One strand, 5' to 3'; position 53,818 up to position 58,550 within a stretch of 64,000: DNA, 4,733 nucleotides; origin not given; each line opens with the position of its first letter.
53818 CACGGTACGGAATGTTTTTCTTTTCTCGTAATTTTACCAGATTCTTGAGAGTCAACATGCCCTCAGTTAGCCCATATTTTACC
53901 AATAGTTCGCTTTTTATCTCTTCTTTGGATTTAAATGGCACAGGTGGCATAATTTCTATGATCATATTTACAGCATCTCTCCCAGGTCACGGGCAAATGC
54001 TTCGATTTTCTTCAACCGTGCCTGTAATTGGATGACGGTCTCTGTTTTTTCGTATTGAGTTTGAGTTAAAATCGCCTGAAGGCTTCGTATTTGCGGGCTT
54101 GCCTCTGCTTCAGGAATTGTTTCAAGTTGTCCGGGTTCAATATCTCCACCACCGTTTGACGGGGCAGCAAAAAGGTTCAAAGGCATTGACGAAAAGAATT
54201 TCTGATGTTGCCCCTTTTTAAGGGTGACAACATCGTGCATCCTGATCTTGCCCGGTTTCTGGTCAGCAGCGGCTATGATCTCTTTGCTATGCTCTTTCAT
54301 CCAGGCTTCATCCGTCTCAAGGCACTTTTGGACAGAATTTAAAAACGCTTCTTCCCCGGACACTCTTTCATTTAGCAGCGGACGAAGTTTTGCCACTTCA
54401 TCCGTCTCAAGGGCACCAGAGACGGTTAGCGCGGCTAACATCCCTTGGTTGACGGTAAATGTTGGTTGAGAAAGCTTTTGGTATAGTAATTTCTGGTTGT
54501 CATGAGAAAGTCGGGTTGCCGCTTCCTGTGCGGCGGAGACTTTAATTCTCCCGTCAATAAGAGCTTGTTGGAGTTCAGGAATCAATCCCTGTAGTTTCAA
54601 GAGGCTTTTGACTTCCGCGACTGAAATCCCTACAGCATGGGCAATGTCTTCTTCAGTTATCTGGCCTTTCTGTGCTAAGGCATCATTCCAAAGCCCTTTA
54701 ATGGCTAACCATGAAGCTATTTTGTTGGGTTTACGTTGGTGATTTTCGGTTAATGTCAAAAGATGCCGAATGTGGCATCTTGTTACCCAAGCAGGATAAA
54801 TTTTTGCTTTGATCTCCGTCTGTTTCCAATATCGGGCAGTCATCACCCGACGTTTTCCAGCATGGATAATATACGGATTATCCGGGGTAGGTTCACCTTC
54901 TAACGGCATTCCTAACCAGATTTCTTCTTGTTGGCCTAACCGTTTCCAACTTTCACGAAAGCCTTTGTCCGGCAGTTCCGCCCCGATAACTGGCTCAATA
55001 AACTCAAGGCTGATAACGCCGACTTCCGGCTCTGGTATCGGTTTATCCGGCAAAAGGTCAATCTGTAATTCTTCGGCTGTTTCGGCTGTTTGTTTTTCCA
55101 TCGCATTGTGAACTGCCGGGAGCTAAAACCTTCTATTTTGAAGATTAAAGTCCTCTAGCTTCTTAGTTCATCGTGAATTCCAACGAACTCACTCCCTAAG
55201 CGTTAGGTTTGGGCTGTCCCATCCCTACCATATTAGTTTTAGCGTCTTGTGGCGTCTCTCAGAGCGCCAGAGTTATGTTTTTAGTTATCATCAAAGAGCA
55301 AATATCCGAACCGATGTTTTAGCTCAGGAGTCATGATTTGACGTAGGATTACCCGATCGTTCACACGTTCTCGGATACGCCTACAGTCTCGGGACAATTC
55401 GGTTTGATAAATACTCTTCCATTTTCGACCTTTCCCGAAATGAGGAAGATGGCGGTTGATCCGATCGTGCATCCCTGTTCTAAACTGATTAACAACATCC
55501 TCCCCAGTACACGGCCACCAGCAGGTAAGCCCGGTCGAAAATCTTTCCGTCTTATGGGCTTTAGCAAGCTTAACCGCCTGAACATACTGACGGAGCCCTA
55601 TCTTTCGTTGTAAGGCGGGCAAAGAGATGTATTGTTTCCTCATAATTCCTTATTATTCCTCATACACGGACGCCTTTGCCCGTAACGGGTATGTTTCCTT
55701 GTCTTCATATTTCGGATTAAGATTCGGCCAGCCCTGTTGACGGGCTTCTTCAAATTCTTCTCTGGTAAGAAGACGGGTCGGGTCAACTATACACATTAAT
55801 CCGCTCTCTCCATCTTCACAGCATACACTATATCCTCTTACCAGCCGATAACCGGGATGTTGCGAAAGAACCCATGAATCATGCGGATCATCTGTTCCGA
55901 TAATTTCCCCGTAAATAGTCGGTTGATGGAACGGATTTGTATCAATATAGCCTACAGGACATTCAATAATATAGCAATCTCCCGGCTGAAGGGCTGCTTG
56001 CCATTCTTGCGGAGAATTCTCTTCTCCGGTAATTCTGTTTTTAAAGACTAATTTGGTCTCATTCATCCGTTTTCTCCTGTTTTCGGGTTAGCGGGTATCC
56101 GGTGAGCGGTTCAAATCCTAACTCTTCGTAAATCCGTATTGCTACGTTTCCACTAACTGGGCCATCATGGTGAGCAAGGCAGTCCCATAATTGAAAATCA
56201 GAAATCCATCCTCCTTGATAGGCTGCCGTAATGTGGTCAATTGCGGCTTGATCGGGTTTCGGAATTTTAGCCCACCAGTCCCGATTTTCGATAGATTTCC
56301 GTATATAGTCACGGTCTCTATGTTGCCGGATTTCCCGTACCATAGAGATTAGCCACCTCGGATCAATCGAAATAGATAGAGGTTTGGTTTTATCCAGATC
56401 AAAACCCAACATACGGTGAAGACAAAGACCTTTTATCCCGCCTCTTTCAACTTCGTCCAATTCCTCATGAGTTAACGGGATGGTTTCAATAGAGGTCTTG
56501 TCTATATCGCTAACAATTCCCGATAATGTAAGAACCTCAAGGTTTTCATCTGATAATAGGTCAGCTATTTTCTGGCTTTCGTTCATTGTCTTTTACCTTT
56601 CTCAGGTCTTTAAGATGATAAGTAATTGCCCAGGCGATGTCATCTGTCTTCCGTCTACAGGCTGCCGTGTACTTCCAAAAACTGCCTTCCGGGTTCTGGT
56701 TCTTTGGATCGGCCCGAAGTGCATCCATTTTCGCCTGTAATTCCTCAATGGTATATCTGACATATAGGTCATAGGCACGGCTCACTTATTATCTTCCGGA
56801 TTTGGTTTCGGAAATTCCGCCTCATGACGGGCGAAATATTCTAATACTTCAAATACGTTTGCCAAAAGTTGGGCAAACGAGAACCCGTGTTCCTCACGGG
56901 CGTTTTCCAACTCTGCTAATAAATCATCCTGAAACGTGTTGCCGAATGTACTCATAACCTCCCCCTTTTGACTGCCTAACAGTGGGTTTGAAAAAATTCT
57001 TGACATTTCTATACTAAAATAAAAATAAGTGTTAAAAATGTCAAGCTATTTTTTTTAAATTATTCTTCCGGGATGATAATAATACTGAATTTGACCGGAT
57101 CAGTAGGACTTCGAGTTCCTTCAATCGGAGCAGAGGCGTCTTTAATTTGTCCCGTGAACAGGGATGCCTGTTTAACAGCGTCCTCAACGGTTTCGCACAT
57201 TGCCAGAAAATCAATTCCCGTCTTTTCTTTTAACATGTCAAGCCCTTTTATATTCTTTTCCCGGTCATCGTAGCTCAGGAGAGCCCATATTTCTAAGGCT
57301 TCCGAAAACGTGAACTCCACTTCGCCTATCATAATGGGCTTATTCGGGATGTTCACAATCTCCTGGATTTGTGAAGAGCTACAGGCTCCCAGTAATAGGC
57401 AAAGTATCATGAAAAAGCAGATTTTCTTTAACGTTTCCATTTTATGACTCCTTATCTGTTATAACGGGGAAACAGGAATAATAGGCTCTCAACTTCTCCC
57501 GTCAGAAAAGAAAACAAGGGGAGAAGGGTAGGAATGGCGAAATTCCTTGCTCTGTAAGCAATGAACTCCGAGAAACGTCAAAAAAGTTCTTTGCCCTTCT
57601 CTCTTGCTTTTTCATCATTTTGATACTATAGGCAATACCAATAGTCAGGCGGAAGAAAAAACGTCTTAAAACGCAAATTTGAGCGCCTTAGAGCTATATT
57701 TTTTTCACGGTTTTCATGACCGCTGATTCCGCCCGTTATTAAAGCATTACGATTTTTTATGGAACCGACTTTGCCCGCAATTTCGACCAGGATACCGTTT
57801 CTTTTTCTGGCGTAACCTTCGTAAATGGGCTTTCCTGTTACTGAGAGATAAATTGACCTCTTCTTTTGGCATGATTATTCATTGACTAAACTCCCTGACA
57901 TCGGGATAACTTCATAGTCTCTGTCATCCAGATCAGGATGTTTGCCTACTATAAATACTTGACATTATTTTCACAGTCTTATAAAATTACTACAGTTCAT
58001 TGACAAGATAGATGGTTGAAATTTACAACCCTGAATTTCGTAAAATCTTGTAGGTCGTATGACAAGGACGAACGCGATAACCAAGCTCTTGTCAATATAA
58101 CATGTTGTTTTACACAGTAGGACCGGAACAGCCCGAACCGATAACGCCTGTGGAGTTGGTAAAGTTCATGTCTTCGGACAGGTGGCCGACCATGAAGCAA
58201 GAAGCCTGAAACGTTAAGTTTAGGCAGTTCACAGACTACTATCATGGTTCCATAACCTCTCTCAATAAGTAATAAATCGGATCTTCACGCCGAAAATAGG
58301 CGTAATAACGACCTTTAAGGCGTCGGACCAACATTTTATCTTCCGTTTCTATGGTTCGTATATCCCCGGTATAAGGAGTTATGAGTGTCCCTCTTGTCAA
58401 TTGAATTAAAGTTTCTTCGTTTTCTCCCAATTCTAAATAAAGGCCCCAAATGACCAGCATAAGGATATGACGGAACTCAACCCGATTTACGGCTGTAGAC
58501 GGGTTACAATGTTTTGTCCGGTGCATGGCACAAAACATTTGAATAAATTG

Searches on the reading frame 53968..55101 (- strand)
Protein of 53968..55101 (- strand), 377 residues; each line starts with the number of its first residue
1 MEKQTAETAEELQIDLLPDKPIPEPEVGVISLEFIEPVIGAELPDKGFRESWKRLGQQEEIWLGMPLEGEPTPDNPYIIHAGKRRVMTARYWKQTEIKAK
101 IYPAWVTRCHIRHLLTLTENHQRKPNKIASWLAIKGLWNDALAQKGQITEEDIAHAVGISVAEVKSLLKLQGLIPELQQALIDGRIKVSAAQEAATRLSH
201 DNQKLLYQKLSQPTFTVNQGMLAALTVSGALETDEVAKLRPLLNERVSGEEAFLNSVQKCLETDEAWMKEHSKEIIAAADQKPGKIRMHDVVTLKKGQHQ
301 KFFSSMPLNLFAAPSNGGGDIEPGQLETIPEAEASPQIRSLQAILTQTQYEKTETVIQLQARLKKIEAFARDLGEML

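Call 52: search_protein_families(library=phrogs, proteins=[window:53968-55101:-], max_evalue=0.00001)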
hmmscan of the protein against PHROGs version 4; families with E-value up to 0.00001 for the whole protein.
window:53968-55101:- (377 aa): 4 families
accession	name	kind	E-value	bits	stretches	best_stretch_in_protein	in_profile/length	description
phrog_7783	-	unknown function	9.5e-09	35.4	1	77-215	53-188/634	-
phrog_4715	-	DNA, RNA and nucleotide metabolism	3e-07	30.2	1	70-210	190-343/630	ParB-like partition protein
phrog_1033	-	DNA, RNA and nucleotide metabolism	7e-07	30.3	1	66-197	73-202/334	ParB-like partition protein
phrog_18726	-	unknown function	4.6e-06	26.6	1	118-209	126-211/572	-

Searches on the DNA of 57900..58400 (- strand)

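Call 88: search_rna_families(source=window, start=57900, end=58400, threshold=evalue, max_evalue=1)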
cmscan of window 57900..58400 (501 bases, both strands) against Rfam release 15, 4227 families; matches with E-value up to 1: 0.
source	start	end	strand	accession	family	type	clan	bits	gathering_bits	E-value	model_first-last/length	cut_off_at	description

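Call 95: search_dna_similar(query=window:58040-58260:-, collection=phages, mode=distant, max_evalue=0.01)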
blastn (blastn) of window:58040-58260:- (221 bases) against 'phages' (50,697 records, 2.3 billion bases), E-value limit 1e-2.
No match.
